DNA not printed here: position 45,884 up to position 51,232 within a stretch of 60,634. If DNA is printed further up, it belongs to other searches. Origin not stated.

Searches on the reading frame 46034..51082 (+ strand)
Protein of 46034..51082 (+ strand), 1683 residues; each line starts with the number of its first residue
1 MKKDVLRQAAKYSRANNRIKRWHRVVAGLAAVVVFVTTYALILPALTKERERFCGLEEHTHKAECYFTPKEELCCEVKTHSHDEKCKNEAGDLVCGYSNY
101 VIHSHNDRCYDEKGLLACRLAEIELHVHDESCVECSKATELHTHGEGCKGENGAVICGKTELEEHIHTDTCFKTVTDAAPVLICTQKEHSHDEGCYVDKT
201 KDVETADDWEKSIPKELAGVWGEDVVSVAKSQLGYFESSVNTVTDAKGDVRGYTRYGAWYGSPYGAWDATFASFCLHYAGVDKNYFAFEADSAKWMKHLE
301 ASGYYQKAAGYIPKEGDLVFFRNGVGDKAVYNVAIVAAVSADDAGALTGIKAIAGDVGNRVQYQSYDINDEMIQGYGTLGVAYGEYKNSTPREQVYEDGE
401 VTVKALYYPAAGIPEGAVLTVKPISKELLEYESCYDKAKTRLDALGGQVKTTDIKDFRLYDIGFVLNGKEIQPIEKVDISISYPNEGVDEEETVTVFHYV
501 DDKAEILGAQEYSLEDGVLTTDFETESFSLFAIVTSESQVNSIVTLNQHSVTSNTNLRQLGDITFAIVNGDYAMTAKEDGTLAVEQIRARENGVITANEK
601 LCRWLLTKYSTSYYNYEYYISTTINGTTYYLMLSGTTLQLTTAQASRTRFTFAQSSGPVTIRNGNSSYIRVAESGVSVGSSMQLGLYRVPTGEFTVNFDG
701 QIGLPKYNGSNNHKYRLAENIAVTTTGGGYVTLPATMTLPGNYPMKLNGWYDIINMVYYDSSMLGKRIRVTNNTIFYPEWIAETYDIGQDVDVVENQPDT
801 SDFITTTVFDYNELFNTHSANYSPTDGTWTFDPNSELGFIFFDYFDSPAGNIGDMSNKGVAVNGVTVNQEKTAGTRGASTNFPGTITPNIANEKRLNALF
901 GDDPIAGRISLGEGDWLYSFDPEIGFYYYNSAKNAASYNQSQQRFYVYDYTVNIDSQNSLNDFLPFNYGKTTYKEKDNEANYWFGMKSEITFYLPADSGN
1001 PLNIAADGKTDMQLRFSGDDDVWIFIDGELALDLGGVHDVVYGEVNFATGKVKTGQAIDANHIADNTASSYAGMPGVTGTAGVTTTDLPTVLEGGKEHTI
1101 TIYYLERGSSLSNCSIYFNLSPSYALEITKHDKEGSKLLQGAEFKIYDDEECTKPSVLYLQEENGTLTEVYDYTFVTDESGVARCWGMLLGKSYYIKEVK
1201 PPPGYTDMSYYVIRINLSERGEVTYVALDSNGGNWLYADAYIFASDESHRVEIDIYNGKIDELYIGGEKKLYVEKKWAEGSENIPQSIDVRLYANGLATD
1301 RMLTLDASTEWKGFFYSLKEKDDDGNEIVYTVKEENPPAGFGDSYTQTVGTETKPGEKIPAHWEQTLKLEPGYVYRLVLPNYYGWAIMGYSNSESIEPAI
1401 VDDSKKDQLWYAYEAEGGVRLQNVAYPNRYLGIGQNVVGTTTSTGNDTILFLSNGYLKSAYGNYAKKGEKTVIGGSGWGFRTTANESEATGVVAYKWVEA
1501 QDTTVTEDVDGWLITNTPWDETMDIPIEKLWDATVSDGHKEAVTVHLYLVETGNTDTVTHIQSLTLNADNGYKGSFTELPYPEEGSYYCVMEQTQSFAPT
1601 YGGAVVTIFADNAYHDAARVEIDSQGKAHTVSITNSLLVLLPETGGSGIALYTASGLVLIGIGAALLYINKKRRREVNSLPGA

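Call 20: search_protein_families(library=pfam, proteins=[window:46034-51082:+], max_evalue=0.001)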
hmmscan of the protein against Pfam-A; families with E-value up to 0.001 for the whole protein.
window:46034-51082:+ (1683 aa): 4 families
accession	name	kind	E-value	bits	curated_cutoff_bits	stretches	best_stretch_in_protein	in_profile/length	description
PF05738.19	Cna_B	-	6e-17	62.3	22.3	1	1273-1349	3-77/87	Cna protein B-type domain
PF17802.7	SpaA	-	7e-13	49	23.1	1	1126-1227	3-86/91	Prealbumin-like fold domain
PF07691.17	PA14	-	0.00032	21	24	0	1014-1122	64-135/147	PA14 domain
PF00746.26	Gram_pos_anchor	-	0.00053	20.3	20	0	1641-1674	9-40/43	LPXTG cell wall anchor motif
